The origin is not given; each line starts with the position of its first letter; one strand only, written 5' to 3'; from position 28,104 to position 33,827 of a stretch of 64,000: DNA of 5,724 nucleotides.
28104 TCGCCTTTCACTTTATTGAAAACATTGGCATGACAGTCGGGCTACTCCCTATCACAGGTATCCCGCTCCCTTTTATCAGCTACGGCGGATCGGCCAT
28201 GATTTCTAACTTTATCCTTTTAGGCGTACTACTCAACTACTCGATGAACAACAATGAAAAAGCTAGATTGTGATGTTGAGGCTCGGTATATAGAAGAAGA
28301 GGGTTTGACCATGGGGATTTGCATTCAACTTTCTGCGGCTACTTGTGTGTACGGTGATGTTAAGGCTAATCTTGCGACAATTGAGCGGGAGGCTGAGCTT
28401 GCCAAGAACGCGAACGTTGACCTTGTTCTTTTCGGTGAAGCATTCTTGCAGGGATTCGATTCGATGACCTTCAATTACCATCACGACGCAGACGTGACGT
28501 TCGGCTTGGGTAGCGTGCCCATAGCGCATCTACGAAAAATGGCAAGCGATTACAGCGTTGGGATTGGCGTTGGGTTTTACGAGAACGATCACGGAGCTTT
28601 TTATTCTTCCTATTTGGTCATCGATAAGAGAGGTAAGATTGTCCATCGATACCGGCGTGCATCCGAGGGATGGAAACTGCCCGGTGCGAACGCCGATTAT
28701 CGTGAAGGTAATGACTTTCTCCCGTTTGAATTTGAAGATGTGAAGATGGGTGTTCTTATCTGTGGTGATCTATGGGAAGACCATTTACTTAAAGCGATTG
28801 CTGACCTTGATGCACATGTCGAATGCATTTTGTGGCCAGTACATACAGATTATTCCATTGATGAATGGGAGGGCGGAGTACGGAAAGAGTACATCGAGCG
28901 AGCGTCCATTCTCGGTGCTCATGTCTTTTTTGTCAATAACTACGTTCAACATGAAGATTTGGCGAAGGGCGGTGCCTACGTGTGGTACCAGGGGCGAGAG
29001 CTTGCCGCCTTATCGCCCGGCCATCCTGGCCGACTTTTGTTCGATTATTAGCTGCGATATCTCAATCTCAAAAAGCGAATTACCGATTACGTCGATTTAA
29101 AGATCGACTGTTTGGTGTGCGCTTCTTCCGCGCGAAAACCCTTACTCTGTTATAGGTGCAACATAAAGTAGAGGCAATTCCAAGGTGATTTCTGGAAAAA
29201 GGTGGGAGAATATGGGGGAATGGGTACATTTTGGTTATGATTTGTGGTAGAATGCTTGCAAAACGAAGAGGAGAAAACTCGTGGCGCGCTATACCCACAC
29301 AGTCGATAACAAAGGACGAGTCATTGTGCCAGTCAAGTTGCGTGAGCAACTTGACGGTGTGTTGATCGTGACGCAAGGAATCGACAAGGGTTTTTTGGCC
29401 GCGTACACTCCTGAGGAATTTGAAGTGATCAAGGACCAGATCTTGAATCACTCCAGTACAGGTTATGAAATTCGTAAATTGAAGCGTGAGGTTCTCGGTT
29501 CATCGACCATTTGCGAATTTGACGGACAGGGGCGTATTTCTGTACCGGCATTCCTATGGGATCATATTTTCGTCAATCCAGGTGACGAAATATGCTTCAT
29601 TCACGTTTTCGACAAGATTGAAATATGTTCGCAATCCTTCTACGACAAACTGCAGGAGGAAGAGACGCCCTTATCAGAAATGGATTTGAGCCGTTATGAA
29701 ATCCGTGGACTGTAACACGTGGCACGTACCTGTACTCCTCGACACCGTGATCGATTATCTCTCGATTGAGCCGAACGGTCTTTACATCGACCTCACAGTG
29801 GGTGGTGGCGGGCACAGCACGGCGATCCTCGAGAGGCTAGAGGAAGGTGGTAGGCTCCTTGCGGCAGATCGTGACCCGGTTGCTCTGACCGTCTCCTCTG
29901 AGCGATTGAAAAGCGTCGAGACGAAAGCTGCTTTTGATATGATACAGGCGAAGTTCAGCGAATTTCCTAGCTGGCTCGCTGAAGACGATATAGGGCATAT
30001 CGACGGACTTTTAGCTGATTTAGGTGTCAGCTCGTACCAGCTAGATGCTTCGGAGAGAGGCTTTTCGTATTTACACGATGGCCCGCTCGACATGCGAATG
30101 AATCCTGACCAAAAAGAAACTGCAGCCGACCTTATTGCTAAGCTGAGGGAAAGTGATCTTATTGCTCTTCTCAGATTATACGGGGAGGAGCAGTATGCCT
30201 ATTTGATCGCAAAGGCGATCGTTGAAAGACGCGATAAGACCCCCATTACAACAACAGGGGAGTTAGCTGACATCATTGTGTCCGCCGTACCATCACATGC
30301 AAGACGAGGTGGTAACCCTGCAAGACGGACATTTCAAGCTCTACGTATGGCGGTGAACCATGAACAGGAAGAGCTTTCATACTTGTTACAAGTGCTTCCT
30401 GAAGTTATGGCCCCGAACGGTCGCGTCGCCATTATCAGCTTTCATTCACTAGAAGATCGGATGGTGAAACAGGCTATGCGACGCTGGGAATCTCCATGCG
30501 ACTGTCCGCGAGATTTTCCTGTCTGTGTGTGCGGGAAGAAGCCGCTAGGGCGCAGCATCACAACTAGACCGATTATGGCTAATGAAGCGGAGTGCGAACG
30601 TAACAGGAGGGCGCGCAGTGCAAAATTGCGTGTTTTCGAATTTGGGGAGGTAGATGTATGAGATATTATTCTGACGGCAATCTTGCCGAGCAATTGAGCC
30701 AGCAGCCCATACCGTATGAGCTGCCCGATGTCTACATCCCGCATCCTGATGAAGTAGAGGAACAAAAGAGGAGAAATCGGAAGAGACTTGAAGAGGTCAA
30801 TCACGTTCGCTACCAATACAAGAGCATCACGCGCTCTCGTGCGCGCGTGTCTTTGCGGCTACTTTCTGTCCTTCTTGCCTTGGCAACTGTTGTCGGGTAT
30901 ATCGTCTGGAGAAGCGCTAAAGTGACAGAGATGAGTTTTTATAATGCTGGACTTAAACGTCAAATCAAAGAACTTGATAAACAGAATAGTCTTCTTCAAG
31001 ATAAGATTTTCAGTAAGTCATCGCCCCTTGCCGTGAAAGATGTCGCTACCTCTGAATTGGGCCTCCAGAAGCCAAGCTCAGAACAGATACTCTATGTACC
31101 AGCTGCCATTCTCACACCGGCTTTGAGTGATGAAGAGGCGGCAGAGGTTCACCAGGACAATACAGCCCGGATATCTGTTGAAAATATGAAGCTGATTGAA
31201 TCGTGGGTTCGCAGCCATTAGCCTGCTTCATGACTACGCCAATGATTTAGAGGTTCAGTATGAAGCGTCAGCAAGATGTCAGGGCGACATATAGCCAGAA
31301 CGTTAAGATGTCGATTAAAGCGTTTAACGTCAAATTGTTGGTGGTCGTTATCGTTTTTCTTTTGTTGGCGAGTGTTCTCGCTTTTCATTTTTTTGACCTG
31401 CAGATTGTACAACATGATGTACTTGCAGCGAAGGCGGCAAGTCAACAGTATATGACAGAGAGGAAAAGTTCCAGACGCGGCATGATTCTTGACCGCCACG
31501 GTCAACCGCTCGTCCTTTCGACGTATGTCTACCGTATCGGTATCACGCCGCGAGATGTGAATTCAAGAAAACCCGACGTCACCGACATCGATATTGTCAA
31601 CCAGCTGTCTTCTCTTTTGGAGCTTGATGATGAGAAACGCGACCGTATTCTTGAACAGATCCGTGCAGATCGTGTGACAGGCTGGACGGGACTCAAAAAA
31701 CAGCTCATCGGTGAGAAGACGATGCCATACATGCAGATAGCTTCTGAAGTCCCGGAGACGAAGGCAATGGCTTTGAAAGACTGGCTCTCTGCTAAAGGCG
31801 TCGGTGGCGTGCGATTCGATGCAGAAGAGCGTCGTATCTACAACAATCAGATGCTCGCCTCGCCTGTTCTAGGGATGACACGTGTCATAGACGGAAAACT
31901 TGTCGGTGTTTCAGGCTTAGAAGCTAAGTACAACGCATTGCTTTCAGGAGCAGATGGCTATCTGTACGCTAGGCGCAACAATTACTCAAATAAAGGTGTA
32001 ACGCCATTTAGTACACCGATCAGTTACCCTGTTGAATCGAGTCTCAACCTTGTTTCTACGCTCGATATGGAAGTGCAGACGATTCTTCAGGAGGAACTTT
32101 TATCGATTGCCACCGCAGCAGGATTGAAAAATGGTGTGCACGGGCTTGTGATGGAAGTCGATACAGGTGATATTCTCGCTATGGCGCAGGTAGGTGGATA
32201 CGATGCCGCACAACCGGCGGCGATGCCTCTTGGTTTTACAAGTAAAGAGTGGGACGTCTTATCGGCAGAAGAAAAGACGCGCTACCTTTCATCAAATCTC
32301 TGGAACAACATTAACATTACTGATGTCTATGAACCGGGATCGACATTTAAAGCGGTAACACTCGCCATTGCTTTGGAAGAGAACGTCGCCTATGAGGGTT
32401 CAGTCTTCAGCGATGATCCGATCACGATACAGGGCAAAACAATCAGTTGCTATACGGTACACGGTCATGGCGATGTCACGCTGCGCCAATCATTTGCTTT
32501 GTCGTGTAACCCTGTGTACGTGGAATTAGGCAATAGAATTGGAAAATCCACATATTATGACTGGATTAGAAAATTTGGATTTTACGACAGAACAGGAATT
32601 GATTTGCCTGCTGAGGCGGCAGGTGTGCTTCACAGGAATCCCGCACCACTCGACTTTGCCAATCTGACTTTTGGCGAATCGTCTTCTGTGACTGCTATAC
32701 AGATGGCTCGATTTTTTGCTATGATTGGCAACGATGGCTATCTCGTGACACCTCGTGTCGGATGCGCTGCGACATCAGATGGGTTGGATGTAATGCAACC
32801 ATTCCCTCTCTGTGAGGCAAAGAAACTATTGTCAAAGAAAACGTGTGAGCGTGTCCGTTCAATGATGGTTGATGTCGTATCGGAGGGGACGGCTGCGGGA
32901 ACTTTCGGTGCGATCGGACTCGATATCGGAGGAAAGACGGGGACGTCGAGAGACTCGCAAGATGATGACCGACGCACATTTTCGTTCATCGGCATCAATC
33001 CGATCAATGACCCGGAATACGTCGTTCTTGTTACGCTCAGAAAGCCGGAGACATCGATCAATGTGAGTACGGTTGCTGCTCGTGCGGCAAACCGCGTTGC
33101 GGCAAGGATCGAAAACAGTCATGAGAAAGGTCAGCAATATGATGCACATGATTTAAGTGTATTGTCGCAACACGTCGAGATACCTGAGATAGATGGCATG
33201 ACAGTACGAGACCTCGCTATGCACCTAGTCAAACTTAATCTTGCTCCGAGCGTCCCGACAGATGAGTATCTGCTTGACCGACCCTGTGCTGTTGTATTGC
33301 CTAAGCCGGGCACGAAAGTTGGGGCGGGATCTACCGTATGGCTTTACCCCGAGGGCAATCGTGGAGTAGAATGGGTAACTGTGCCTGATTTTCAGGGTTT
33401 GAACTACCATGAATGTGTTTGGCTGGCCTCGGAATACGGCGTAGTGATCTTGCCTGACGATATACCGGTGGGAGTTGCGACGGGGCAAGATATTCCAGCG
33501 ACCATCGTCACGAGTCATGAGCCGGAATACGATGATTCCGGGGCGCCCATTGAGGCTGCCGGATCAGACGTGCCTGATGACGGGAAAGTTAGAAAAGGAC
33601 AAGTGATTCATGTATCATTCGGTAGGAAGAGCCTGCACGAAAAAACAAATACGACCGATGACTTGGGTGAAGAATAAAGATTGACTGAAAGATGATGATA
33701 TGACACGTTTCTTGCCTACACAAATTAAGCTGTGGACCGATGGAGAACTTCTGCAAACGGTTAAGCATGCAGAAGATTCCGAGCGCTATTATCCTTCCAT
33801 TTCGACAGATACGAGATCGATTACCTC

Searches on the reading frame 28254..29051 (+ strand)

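Call 54: search_protein_families(library=pfam, proteins=[window:28254-29051:+], max_evalue=0.00001)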
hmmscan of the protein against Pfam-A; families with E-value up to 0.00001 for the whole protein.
window:28254-29051:+ (265 aa): 1 family
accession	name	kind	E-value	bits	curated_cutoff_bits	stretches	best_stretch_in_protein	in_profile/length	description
PF00795.27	CN_hydrolase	-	1.7e-14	54.2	23.2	1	26-192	7-171/256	Carbon-nitrogen hydrolase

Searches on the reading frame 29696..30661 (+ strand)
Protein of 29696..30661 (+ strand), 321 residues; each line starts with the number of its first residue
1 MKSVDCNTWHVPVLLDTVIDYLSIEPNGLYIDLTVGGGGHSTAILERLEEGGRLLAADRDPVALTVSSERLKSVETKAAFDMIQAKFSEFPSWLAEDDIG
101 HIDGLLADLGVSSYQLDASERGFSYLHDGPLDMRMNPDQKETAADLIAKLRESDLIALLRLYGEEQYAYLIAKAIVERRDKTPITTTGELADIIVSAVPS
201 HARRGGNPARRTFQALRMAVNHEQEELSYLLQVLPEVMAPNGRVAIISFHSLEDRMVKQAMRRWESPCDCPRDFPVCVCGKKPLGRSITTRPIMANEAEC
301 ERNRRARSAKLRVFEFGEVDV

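Call 54: search_protein_families(library=pfam, proteins=[window:29696-30661:+], max_evalue=0.00001)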
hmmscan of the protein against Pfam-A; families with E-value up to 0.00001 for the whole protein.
window:29696-30661:+ (321 aa): 1 family
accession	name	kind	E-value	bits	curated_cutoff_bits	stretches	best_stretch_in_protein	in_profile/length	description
PF01795.25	Methyltransf_5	-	8.8e-114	380.6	27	1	8-315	2-307/309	MraW methylase family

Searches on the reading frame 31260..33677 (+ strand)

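Call 54: search_protein_families(library=pfam, proteins=[window:31260-33677:+], max_evalue=0.00001)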
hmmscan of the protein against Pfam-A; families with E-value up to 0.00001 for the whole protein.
window:31260-33677:+ (805 aa): 3 families
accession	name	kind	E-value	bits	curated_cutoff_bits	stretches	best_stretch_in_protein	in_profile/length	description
PF00905.27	Transpeptidase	-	7.5e-59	199.8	22.1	1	296-611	4-295/299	Penicillin binding protein transpeptidase domain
PF03717.20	PBP_dimer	-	3e-19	70.6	24.4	1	70-242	3-172/180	Penicillin-binding Protein dimerisation domain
PF03793.24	PASTA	-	4.6e-06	26.9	23.2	0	639-696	1-61/64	PASTA domain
